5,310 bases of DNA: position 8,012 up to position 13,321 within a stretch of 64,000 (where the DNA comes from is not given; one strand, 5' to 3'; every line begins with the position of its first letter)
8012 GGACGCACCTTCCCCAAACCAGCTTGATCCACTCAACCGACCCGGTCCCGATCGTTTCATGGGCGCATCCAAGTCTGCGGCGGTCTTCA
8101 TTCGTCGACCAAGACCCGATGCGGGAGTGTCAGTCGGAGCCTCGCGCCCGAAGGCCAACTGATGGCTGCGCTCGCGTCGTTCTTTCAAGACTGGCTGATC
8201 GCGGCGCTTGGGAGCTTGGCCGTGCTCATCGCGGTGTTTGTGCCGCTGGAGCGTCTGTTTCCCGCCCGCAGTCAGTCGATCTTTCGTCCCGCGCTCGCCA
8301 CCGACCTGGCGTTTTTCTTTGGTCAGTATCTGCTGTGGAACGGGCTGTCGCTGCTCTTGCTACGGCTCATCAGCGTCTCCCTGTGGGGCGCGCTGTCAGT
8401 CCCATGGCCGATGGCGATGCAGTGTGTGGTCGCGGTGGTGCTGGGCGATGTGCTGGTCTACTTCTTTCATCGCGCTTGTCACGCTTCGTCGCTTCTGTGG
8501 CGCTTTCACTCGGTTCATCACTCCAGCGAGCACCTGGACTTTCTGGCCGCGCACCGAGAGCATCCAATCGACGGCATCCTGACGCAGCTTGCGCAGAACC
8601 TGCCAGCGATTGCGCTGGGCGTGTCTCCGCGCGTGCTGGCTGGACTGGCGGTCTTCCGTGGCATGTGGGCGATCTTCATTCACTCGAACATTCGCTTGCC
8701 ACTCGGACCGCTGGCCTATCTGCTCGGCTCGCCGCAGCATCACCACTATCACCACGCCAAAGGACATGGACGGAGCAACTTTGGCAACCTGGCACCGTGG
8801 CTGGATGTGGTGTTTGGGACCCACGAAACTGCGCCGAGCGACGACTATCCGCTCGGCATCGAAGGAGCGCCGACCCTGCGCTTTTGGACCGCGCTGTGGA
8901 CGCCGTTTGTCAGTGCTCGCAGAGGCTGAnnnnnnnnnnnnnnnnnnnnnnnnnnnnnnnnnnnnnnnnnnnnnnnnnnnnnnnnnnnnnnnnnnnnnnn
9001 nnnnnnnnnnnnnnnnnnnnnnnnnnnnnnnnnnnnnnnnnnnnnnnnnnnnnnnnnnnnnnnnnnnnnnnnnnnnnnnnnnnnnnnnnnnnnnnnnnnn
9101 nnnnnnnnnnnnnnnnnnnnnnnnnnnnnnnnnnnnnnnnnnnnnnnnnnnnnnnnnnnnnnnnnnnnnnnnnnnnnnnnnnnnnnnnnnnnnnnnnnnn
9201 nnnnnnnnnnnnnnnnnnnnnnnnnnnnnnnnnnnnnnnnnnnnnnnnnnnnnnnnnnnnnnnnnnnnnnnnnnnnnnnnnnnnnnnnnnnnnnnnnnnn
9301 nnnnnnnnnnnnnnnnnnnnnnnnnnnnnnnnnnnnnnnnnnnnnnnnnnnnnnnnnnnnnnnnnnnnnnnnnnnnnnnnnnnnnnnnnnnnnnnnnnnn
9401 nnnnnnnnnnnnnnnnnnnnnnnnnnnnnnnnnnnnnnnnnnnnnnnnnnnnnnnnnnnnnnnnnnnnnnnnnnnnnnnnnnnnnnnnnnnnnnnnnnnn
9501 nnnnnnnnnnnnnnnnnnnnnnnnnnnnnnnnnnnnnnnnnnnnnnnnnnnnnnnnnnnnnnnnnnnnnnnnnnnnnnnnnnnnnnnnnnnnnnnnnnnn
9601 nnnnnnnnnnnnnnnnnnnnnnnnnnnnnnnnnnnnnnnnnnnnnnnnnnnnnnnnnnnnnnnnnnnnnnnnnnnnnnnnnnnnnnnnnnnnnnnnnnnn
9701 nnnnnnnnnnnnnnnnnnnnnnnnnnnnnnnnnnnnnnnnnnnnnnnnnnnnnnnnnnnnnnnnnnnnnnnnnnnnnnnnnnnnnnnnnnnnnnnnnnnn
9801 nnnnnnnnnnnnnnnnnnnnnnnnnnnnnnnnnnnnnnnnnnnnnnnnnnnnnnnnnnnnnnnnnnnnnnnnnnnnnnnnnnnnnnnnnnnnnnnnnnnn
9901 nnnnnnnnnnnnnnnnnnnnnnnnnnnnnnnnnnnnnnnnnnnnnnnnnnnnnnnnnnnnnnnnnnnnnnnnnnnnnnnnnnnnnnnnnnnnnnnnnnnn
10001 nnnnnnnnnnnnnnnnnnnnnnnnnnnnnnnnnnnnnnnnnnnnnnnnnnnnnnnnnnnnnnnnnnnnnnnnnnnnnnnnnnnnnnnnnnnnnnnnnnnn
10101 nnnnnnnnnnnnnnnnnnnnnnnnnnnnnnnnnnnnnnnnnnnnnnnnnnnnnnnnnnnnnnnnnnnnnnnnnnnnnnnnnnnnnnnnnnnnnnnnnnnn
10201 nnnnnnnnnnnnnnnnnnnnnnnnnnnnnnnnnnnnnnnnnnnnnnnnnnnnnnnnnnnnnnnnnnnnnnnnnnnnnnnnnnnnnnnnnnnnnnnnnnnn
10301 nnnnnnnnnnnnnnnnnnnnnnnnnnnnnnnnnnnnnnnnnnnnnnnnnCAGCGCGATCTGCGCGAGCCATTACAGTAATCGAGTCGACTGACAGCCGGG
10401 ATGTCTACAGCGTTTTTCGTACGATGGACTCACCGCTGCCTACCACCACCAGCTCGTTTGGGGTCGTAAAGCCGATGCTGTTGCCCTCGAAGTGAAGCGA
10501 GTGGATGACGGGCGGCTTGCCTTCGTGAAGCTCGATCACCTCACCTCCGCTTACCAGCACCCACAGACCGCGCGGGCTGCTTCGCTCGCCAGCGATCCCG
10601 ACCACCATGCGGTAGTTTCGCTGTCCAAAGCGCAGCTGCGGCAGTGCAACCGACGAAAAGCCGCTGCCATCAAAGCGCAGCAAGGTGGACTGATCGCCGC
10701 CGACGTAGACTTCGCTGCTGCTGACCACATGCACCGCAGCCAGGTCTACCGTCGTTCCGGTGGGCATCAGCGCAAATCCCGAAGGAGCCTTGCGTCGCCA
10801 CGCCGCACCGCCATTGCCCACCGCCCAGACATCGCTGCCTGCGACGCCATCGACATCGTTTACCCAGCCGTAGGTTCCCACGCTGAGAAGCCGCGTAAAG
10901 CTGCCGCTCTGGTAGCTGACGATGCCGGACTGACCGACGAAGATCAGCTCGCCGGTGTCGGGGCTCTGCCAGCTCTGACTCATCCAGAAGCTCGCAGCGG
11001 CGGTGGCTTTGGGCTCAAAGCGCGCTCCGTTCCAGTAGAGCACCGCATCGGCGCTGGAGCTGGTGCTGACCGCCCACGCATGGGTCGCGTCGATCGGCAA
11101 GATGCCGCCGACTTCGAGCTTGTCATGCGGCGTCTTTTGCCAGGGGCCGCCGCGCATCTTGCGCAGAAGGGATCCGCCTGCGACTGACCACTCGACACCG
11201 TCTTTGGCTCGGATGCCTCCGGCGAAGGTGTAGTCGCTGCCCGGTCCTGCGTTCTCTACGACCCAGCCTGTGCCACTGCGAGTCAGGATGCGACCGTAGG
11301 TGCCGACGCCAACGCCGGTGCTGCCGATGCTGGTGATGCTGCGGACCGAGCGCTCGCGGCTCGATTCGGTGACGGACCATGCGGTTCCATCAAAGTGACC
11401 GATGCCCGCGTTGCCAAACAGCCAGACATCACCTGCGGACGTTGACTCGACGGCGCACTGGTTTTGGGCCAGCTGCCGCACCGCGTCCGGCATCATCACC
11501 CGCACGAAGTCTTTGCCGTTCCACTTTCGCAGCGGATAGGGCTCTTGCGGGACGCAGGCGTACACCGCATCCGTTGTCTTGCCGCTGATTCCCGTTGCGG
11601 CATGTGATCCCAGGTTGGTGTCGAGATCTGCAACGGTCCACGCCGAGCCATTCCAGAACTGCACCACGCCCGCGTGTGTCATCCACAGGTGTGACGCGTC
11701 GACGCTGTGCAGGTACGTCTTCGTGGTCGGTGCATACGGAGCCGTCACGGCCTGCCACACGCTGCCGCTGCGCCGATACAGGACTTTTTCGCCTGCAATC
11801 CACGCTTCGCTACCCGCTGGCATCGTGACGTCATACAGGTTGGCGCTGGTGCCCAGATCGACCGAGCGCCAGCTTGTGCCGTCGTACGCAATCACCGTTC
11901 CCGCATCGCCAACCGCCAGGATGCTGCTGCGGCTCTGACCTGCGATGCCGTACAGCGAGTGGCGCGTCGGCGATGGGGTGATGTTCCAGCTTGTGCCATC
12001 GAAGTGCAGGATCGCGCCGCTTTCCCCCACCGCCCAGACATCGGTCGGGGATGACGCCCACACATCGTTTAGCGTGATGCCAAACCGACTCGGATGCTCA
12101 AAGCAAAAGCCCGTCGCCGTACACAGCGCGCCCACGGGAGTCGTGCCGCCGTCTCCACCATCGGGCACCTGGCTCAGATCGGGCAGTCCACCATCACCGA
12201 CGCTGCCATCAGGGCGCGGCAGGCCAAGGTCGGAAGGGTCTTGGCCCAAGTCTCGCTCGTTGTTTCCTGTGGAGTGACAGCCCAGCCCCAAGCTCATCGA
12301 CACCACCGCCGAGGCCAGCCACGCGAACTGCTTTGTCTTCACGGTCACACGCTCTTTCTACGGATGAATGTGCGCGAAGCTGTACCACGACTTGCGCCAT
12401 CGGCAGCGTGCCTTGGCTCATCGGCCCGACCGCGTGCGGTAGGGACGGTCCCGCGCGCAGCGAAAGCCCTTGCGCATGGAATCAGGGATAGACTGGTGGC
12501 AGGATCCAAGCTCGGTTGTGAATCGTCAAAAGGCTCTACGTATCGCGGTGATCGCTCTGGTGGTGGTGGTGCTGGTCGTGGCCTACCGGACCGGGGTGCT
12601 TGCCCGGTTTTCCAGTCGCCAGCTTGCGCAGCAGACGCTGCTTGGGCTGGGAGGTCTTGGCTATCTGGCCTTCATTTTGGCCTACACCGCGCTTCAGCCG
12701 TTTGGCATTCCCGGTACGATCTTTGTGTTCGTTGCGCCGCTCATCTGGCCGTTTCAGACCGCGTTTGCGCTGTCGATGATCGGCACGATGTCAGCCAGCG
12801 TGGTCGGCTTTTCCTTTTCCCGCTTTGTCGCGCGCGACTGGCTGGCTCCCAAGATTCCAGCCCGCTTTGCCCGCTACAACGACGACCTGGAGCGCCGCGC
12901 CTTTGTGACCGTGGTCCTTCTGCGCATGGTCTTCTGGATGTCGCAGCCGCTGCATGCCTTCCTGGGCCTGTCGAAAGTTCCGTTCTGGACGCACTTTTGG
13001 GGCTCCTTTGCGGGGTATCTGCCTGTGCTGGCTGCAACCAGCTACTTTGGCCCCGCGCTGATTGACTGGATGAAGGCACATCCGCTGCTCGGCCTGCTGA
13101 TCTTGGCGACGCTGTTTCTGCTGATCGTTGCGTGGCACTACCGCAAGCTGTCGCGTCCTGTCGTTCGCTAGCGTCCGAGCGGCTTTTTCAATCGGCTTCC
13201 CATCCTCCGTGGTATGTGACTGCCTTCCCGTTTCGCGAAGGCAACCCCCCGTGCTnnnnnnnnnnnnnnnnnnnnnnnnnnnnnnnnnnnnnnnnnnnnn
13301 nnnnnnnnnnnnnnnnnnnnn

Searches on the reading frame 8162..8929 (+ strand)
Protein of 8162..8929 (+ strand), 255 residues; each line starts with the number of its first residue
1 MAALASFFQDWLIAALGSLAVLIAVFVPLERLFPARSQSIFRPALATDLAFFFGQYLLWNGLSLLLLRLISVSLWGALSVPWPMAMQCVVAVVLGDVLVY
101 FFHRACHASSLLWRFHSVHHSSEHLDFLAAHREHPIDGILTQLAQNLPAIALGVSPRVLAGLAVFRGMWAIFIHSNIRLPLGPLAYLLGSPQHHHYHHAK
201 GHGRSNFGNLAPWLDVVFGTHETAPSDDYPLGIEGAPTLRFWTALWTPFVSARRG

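Call 58: search_protein_families(library=pfam, proteins=[window:8162-8929:+])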
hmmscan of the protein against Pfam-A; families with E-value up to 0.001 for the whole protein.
window:8162-8929:+ (255 aa): 1 family
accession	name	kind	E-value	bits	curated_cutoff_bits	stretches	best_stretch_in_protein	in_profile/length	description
PF04116.19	FA_hydroxylase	-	1.1e-29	103.9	31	1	89-220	2-132/132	Fatty acid hydroxylase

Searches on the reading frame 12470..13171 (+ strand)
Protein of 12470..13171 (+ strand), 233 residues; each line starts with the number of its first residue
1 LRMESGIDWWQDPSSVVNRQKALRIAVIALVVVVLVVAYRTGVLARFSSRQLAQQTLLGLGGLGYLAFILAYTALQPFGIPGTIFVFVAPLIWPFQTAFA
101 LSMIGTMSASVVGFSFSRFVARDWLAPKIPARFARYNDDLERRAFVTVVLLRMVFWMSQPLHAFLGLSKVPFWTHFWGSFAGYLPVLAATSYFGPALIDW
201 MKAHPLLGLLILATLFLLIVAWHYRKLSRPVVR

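Call 48: search_protein_families(library=pfam, proteins=[window:12470-13171:+])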
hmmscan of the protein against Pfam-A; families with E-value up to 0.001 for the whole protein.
window:12470-13171:+ (233 aa): 1 family
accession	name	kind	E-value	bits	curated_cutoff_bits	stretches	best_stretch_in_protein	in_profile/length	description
PF09335.16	VTT_dom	-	2.3e-13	51.1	33.9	1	80-194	1-121/123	VTT domain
